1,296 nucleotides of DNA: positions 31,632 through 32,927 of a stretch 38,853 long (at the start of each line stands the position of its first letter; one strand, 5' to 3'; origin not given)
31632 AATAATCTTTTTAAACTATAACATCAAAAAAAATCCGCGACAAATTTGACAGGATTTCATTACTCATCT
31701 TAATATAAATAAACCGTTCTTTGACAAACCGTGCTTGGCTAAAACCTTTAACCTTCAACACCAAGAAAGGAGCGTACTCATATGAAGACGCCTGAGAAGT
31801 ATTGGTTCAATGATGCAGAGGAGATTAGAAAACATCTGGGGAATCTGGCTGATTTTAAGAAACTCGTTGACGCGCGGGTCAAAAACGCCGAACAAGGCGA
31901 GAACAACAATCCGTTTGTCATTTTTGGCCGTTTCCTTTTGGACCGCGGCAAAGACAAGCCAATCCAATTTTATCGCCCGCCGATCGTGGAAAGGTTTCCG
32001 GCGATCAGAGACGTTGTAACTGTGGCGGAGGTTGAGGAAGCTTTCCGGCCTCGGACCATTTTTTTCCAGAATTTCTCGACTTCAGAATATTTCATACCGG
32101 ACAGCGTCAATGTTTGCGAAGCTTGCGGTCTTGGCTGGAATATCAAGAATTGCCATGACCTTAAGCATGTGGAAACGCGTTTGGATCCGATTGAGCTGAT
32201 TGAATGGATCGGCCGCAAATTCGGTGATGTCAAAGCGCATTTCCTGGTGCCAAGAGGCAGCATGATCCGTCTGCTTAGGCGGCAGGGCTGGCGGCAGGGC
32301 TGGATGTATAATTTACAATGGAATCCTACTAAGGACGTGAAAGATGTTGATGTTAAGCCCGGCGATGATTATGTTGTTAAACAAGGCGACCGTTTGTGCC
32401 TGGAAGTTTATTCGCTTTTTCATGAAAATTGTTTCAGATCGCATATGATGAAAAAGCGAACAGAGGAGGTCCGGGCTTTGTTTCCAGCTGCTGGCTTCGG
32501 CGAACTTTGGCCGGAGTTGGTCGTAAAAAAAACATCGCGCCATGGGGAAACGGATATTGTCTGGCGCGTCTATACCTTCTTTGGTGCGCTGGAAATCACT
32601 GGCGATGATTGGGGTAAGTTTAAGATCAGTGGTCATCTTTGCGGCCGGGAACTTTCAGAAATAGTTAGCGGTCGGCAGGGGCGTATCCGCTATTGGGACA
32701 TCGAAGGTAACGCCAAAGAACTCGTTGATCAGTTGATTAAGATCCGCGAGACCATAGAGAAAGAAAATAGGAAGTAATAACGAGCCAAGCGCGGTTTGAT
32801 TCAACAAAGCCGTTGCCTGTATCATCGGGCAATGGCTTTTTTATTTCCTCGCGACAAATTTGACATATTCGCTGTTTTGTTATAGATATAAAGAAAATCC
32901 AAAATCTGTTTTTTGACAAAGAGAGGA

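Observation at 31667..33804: Orphan three-gene island between dprA and mfd with duplicated promoter/operator motif: best candidate for an undescribed module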

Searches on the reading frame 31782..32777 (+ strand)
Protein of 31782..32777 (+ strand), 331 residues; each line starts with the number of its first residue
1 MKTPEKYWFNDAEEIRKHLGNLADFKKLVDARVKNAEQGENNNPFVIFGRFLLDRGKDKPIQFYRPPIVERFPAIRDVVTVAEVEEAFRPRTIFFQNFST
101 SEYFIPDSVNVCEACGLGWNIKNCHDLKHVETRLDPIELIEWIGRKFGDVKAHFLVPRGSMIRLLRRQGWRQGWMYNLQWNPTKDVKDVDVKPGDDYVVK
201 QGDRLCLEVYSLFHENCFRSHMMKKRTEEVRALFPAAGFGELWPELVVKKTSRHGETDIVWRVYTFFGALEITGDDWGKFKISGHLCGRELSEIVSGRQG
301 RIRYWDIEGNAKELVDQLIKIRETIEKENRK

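Call 3: search_protein_families(library=pfam, proteins=[window:31782-32777:+], max_evalue=1)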
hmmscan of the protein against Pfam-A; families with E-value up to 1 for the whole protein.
window:31782-32777:+ (331 aa): 0 families

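Call 4: search_protein_families(library=ncbifam, proteins=[window:31782-32777:+], max_evalue=1)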
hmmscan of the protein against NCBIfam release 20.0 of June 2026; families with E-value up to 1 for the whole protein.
window:31782-32777:+ (331 aa): 0 families
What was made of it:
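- On Type II toxin-antitoxin pair: No toxin or antitoxin domain in Pfam or NCBIfam (calls 3, 4).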

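Call 5: search_protein_families(library=padloc, proteins=[window:31782-32777:+], max_evalue=1)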
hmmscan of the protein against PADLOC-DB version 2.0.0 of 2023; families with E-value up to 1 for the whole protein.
window:31782-32777:+ (331 aa): 0 families
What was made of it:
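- No PADLOC model matches (call 5). No defence model matches (call 5).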

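Call 6: search_protein_families(library=phrogs, proteins=[window:31782-32777:+], max_evalue=1)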
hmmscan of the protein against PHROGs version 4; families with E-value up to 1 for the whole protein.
window:31782-32777:+ (331 aa): 0 families
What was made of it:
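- Tried and rejected: NCBIfam, PADLOC and PHROGs scans of A, B and C gave nothing beyond noise (calls 4-6).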

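Call 11: find_homologous_proteins(query=window:31782-32777:+, max_evalue=0.001)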
Query window:31782-32777:+ (331 aa): 2 proteins with E <= 0.001 among 1195 candidates.
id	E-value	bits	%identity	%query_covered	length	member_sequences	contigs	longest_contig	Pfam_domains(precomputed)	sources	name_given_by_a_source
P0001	2.8e-230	781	100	100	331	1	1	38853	-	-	-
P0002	1.7e-107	378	51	100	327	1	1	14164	-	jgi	-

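Call 13: search_solved_structures(query=window:31782-32777:+, max_evalue=10, show_alignments=2)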
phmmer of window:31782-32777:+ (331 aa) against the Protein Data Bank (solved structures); distinct sequences matched with E-value up to 10: 1.
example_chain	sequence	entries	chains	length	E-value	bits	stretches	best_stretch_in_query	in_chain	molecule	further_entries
7pok_A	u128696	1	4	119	1.5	11.1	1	203-245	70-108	LD15650p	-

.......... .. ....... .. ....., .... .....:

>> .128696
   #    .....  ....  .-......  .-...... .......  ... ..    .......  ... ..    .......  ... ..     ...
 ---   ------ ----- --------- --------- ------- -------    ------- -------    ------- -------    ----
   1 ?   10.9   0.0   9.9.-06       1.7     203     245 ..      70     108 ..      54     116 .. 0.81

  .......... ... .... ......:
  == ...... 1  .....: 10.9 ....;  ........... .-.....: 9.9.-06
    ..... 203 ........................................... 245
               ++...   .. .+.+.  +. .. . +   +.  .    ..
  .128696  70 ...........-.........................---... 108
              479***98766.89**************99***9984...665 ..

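Call 14: find_encoding_contigs(protein=P0002, flank=10000, max_places=6)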
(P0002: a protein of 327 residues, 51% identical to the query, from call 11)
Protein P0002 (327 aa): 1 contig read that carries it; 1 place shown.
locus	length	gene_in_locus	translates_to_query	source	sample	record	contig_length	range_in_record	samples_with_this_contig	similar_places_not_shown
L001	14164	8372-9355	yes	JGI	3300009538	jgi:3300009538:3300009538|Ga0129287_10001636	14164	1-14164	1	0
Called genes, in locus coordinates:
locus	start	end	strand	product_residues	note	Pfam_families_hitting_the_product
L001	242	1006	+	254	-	PF00142:Fer4_NifH (weak), PF01656:CbiA, PF02374:ArsA_ATPase, PF06564:CBP_BcsQ, PF09140:MipZ (weak), PF10609:ParA (weak), PF13614:AAA_31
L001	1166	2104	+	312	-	PF02195:ParB_N, PF17762:HTH_ParB, PF23552:ParB_C (weak)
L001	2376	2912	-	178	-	-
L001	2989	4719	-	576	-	PF13328:HD_4, PF04607:RelA_SpoT, PF02824:TGS, PF28438:RelA_RIS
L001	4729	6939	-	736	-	PF01751:Toprim, PF01131:Topoisom_bac, PF01396:Zn_ribbon_Top1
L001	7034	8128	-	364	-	PF02481:DNA_processg_A, PF17782:WHD_DprA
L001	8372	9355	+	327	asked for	-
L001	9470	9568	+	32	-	-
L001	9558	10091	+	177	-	PF18979:DUF5715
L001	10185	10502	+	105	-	-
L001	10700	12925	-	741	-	PF17757:UvrB_inter, PF02559:CarD_TRCF_RID, PF00270:DEAD, PF00271:Helicase_C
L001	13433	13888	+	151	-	-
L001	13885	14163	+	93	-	?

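Call 18: search_protein_families(library=pfam, proteins=[L001:9558-10091:+, L001:10185-10502:+, L001:8372-9355:+, L001:2376-2912:-, L001:13433-13888:+], max_evalue=1)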
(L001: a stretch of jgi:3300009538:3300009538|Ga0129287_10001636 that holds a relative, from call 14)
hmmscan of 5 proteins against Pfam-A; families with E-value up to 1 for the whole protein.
L001:9558-10091:+ (177 aa): 2 families
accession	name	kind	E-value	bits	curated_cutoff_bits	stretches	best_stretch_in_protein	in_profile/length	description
PF18979.5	DUF5715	-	7.8e-28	97.7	26.8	1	17-175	4-170/171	Family of unknown function (DUF5715)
PF02557.22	VanY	-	0.18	12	25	1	93-143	26-83/132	D-alanyl-D-alanine carboxypeptidase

L001:10185-10502:+ (105 aa): 0 families

L001:8372-9355:+ (327 aa): 0 families

L001:2376-2912:- (178 aa): 0 families

L001:13433-13888:+ (151 aa): 21 families
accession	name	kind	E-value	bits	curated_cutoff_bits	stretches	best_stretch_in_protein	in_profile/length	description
PF14264.12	Glucos_trans_II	-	0.0032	17.1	30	1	64-135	231-297/317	Glucosyl transferase GtrII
PF04103.21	CD20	-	0.0033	17.9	27.9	1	72-137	28-94/156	CD20-like family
PF11026.13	DUF2721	-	0.0033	17.8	28.3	1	23-131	10-116/129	Protein of unknown function (DUF2721)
PF02322.20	Cyt_bd_oxida_II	-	0.0034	17.2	35.6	1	23-131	157-259/302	Cytochrome bd terminal oxidase subunit II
PF13520.12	AA_permease_2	-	0.0043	16.5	27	1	71-142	349-415/427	Amino acid permease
PF03600.22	CitMHS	-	0.011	15.3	31.9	1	71-134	158-227/336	Citrate transporter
PF19744.4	DUF6232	-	0.017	16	27.4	1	56-115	44-91/117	Family of unknown function (DUF6232)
PF11457.13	DUF3021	-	0.019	15.6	24.7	1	71-143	65-129/130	Protein of unknown function (DUF3021)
PF11239.13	DUF3040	-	0.02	15.6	24.7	1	99-130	34-64/84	Protein of unknown function (DUF3040)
PF09991.14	DUF2232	-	0.024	14.3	27.8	1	79-142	58-120/290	Predicted membrane protein (DUF2232)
PF01545.26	Cation_efflux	-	0.027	14.7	26.6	1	83-136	38-91/198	Cation efflux family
PF10277.15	Frag1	-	0.03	14.3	30.3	1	77-127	128-180/220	Frag1/DRAM/Sfk1 family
PF12822.12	ECF_trnsprt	-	0.047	14.2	30.7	1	73-136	69-131/169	ECF transporter, substrate-specific component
PF04123.18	DUF373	-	0.1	12.5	28.3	1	68-132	250-317/335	Domain of unknown function (DUF373)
PF02659.21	Mntp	-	0.13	12.5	24.4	0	79-139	12-64/152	Putative manganese efflux pump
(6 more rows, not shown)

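Call 29: search_protein_representatives(alignment_id=A1)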
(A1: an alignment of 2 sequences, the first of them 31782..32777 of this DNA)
Query: 2 sequences, 332 profile positions. Proteins with E-value up to 0.001 (for the whole library): 248; up to 1e-10: 64; up to 1e-30: 1. The best 150 are listed.
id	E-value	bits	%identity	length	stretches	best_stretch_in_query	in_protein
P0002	3.5e-199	677.2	-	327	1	1-332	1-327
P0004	5.4e-27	111.2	-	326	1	6-291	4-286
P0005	1.9e-25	106.1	-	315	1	1-323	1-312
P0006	7.9e-23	97.5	-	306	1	1-286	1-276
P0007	2.6e-21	92.5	-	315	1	2-274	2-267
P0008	6.6e-21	91.2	-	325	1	4-274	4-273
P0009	1.9e-19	86.4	-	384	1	8-272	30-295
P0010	1.7e-18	83.3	-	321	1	19-241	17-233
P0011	6.6e-18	81.3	-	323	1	3-273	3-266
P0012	1.6e-17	80.1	-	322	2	7-155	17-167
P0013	1.7e-17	80.0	-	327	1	9-240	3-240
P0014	2.0e-17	79.8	-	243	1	12-227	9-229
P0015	4.3e-17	78.6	-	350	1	8-245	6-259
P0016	3.2e-16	75.8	-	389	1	17-244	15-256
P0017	8.7e-16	74.4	-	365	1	8-273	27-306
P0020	1.0e-14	70.9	-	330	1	7-244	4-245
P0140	5.5e-07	45.4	-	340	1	7-241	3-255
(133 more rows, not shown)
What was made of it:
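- On Unnamed family of gene A (CxxC...HxxC plus a Salvo-gp31-like C-terminal domain): 248 clusters at E <= 1e-3 and 64 at E <= 1e-10, mostly 310-390 aa (call 29).
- The exhaustive profile search found 248 clusters (call 29).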

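Call 31: search_protein_families(library=pfam, alignment_id=A2, max_evalue=0.01)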
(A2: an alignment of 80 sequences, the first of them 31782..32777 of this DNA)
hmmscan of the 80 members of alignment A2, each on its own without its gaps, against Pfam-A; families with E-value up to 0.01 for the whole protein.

A. member 1, window:31782-32777:+ (331 aa): 0 families

B. families by the number of members that match (of 80 scanned): 3 families
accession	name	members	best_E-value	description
PF23555.2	zf-RING_Vps41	1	0.0039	Vps41 C-terminal RING finger domain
PF05239.21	PRC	1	0.0062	PRC-barrel domain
PF10571.15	UPF0547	1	0.0079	Uncharacterised protein family UPF0547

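Call 32: search_solved_structures(query=A2, max_evalue=10, show_alignments=2)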
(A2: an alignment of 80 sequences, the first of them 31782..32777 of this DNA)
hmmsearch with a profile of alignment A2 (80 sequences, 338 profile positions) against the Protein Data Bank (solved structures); distinct sequences matched with E-value up to 10: 2.
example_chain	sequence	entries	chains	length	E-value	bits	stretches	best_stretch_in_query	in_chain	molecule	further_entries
8tm0_A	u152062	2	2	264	2.1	10.5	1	80-158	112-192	NKG2-D type II integral membrane protein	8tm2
9cp4_A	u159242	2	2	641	3.2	9.8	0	113-139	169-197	Sodium- and chloride-dependent GABA transporter 3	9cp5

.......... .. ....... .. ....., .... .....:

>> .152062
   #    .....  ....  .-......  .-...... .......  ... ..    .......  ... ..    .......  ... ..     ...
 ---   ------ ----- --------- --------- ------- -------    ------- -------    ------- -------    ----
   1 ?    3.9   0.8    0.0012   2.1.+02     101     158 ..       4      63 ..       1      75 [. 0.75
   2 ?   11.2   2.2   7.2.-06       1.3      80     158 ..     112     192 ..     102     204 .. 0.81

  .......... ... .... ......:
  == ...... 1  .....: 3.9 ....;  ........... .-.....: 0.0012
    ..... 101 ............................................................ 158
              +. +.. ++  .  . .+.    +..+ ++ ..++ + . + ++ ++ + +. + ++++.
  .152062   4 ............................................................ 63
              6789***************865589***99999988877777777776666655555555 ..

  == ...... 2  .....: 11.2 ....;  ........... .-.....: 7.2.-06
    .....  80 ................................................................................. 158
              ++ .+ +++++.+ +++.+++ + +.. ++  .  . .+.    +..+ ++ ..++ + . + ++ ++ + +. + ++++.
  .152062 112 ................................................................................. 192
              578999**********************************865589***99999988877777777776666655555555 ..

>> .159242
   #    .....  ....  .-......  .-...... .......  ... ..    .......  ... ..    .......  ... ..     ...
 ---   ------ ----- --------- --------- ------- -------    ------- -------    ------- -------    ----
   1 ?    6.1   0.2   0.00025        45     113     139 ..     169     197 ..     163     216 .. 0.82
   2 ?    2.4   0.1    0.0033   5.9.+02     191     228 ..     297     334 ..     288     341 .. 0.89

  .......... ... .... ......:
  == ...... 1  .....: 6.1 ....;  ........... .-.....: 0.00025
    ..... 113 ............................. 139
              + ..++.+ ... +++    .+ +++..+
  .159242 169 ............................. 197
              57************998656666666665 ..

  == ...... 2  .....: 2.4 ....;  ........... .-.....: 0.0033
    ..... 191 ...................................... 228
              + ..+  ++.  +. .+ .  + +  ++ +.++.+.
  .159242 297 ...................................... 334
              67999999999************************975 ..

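Call 37: find_related_loci(query=A1, collection=genome_contigs, flank=10000)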
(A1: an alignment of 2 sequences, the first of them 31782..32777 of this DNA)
Query A1 (331 aa) in genome_contigs; peptide patterns used: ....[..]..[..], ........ (x = any residue, [..] = any of these).
16 stretches matched a pattern, but none encodes a relative of the query by tblastn (E <= 1e-3).
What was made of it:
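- Tried and rejected: It found no relative of A in GTDB species genomes (call 37).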

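Call 39: find_homologous_proteins(query=A2, max_evalue=0.00001)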
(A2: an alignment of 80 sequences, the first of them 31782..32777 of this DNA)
Query A2 (80 sequences) (331 aa, profile of the alignment): 4 proteins with E <= 0.00001 among 5268 candidates.
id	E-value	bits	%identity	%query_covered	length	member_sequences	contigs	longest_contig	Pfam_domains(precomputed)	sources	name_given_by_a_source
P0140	2.5e-84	301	21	70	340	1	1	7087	-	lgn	-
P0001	1.8e-62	229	100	100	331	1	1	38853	-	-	-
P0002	9.4e-62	227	51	100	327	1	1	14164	-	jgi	-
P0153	1.6e-51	193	26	38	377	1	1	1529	-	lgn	-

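Call 40: find_encoding_contigs(protein=P0140, flank=10000, max_places=4)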
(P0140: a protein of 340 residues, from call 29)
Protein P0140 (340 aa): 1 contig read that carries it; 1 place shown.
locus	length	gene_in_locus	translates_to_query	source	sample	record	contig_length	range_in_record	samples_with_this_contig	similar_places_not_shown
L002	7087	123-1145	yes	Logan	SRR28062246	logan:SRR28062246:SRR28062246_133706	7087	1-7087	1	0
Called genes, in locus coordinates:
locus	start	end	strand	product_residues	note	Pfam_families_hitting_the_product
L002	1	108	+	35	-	?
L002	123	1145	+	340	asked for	-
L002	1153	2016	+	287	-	-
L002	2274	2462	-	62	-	-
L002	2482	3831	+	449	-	PF01121:CoaE (faint)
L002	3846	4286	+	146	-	-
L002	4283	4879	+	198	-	-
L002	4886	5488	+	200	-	-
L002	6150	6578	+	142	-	-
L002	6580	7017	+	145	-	-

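Call 41: find_encoding_contigs(protein=P0004, flank=10000, max_places=4)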
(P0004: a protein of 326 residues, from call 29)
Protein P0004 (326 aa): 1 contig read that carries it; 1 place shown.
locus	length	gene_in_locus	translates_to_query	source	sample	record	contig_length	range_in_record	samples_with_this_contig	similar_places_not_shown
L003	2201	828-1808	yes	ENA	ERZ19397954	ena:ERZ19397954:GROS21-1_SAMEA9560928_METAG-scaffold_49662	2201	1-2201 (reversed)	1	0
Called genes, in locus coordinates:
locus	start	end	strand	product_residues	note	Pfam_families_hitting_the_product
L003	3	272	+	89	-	?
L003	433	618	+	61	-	-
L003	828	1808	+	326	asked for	-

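Call 43: predict_structure(alignment_id=A2)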
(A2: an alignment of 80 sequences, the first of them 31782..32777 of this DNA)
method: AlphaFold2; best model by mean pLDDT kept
length: 331 residues; sequences in the alignment: 80
mean_pLDDT: 88.6   pTM: 0.84
mean pLDDT of the five models: 88.6, 88.2, 88.0, 86.6, 86.4
residues with pLDDT >= 90: 237; 70-90: 51; 50-70: 39; < 50: 4
segments of 3 or more residues with pLDDT < 50: none
pLDDT, mean of each block of 10 residues (from residue 1): 69 96 94 92 95 86 87 95 87 56 80 98 93 93 97 95 81 79 60 89 94 94 95 98 89 75 98 92 96 90 87 97 97 90
secondary structure, 60 per line:
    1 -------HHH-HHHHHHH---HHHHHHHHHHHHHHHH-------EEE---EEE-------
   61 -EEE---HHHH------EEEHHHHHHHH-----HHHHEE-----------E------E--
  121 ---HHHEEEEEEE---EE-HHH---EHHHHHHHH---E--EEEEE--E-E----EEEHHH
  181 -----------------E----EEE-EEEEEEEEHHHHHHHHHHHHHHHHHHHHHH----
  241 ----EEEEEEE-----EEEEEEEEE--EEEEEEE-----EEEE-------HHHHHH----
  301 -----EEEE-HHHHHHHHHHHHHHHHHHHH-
elements in order: H12-18 H22-37 E45-47 E51-53 E62-64 H68-71 E78-80 H81-88 H94-97 E127-133 H147-154 E161-165 E175-177 E203-205 E207-214 H215-236 E245-251 E257-265 E268-274 E280-283 H291-296 E306-309 H311-330

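Call 46: fold_search(model_id=the predicted structure, library=pdb)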
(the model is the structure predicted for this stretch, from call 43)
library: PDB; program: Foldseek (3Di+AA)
matches with E <= 10: 370; with E <= 0.001: 0
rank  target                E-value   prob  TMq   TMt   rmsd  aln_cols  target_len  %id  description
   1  3wqt_C                8.3e-02  0.11  0.13  0.12  16.9       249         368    8  Staphylococcus aureus FtsA complexed with AMPPNP (released 2014-10-08)
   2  5ezr                  8.8e-02  0.06  0.09  0.05  18.2       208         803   12  Crystal Structure of PVX_084705 bound to compound (released 2017-05-10)
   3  3wt0_D                9.3e-02  0.11  0.13  0.12  17.7       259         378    8  Crystal Structure Analysis of Cell Division Protein (released 2015-04-29)
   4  3wt0_C                1.3e-01  0.10  0.14  0.12  16.7       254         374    8  Crystal Structure Analysis of Cell Division Protein (released 2015-04-29)
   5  9ggc_B                1.3e-01  0.14  0.11  0.11  13.8       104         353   12  Structure of the G848S mutant of human mitochondrial DNA polymerase gamma (released 2025-04-16)
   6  3wqt_A                1.5e-01  0.09  0.13  0.12  16.7       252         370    8  Staphylococcus aureus FtsA complexed with AMPPNP (released 2014-10-08)
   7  4rz7                  1.7e-01  0.04  0.09  0.05  18.4       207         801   11  Crystal Structure of PVX_084705 with bound PCI32765 (released 2015-01-14)
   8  7lv3_A                1.8e-01  0.04  0.09  0.06  19.4       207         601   11  Crystal structure of human protein kinase G (PKG) R-C complex in inhibited state (released 2022-08-24)
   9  3wqu_B                1.9e-01  0.08  0.13  0.12  16.8       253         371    8  Staphylococcus aureus FtsA complexed with ATP (released 2014-10-08)
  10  9gge_B                2.2e-01  0.12  0.11  0.10  13.6       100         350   12  Structure of the A467T mutant of human mitochondrial DNA polymerase gamma (released 2025-04-16)
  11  4gx0_C                2.7e-01  0.54  0.13  0.08   6.0        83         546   13  Crystal structure of the GsuK L97D mutant (released 2012-12-26)
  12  8udk_B                2.9e-01  0.12  0.11  0.10  13.8       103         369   12  Human Mitochondrial DNA Polymerase gamma R853A Ternary Complex (released 2024-06-05)
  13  8f69_A                2.9e-01  0.08  0.09  0.08  14.4        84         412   14  Crystal structure of murine PolG2 dimer bound to DNA (released 2023-08-09)
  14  1mwt_B                3.1e-01  0.38  0.11  0.06   4.2        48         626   10  Structure of penicillin G acyl-Penicillin binding protein 2a from methicillin resistant Staphylococcus aureus strain 2 (released 2002-11-06)
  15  9y4c_B                3.1e-01  0.13  0.14  0.13  19.8       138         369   12  Strand displacement state I of Human mitochondrial DNA polymerase gamma ternary complex (released 2026-02-18)
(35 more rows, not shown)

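Call 48: search_protein_families(library=phrogs, alignment_id=A2, max_evalue=0.001)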
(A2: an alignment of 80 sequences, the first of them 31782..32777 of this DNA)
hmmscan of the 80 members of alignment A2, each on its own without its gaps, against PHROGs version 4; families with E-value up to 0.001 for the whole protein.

A. member 1, window:31782-32777:+ (331 aa): 0 families

B. families by the number of members that match (of 80 scanned): 0 families

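Call 49: fold_search(model_id=the predicted structure, library=viral)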
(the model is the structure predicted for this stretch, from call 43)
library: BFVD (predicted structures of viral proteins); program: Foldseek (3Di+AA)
matches with E <= 10: 830; with E <= 0.001: 0
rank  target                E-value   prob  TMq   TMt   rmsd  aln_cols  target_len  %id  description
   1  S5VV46                4.5e-02  0.92  0.20  0.21   7.2       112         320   20  Uncharacterized protein [Pseudomonas phage PaBG]
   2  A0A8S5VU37            6.4e-02  0.90  0.20  0.50   4.6       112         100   15  Uncharacterized protein [Ackermannviridae sp.]
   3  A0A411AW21            8.2e-02  0.13  0.11  0.14  13.4       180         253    9  Uncharacterized protein [Pantoea phage vB_PagM_LIET2]
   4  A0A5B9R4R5            1.1e-01  0.08  0.10  0.09  21.6       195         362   10  Uncharacterized protein [Cacatuid alphaherpesvirus 2]
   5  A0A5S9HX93            1.3e-01  0.35  0.14  0.16  11.8       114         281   10  Uncharacterized protein [Tenacibaculum phage PTm1]
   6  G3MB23                1.5e-01  0.69  0.22  0.42   6.2       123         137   15  Gp643 [Bacillus phage G]
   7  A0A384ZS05            1.7e-01  0.90  0.14  0.26   4.3        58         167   14  Uncharacterized protein [Vibrio phage YC]
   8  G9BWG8                1.9e-01  0.33  0.15  0.07  12.3       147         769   10  (no name in the UniProt tables at hand)
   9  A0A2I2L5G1            2.0e-01  0.20  0.11  0.19   9.8        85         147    9  Uncharacterized protein [Orpheovirus IHUMI-LCC2]
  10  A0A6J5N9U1            2.3e-01  0.93  0.11  0.43   2.1        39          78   18  Uncharacterized protein [uncultured Caudovirales phage]
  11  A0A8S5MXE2            2.3e-01  0.28  0.17  0.24   8.4       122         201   12  Uncharacterized protein [Myoviridae sp. ct3wi9]
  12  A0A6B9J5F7            2.6e-01  0.60  0.17  0.29   5.7        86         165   12  Uncharacterized protein [Vibrio phage vB_VchM_Kuja]
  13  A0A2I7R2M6            2.6e-01  0.54  0.09  0.17   2.8        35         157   23  (no name in the UniProt tables at hand)
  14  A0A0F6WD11            2.9e-01  0.18  0.12  0.25  14.2       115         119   13  Uncharacterized protein [Sinorhizobium phage phiN3]
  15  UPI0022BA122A         3.1e-01  0.10  0.12  0.23   7.9       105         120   15  (no name look-up for this kind of identifier)
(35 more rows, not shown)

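Call 50: find_related_loci(query=P0020, collection=viral_contigs, flank=8000)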
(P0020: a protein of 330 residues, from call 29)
Query P0020 (330 aa) in viral_contigs; peptide patterns used: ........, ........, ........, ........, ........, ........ (x = any residue, [..] = any of these).
3 stretches matched a pattern, but none encodes a relative of the query by tblastn (E <= 1e-3).

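Call 64: find_encoding_contigs(protein=P0005, flank=8000, max_places=3)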
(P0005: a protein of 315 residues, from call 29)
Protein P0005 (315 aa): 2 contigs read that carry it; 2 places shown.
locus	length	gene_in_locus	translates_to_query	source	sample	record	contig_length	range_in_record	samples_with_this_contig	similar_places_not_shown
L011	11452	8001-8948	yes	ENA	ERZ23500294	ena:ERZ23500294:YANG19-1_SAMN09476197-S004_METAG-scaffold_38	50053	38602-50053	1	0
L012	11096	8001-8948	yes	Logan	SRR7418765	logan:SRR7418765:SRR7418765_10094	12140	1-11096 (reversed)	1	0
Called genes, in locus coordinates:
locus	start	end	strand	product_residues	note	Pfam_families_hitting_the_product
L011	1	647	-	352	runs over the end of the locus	PF00162:PGK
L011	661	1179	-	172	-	PF00293:NUDIX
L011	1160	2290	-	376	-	PF13439:Glyco_transf_4 (weak), PF00534:Glycos_transf_1, PF13692:Glyco_trans_1_4, PF13524:Glyco_trans_1_2 (weak)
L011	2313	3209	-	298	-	PF07549:Sec_GG (weak), PF02355:SecD_SecF_C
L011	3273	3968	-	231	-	PF00590:TP_methylase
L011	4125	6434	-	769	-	PF02463:SMC_N, PF13175:AAA_15, PF13476:AAA_23, PF13304:AAA_21 (weak)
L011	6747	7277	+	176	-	-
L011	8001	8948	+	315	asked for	-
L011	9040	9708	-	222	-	PF01726:LexA_DNA_bind (faint), PF00717:Peptidase_S24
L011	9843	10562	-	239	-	PF22935:RM44_endonuclase, PF14622:Ribonucleas_3_3, PF00636:Ribonuclease_3, PF00035:dsrm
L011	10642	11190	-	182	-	PF01029:NusB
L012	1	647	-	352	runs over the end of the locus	PF00162:PGK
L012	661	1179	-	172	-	PF00293:NUDIX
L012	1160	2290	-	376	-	PF13439:Glyco_transf_4 (weak), PF00534:Glycos_transf_1, PF13692:Glyco_trans_1_4, PF13524:Glyco_trans_1_2 (weak)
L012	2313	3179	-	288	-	PF07549:Sec_GG (weak), PF02355:SecD_SecF_C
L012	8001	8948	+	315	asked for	-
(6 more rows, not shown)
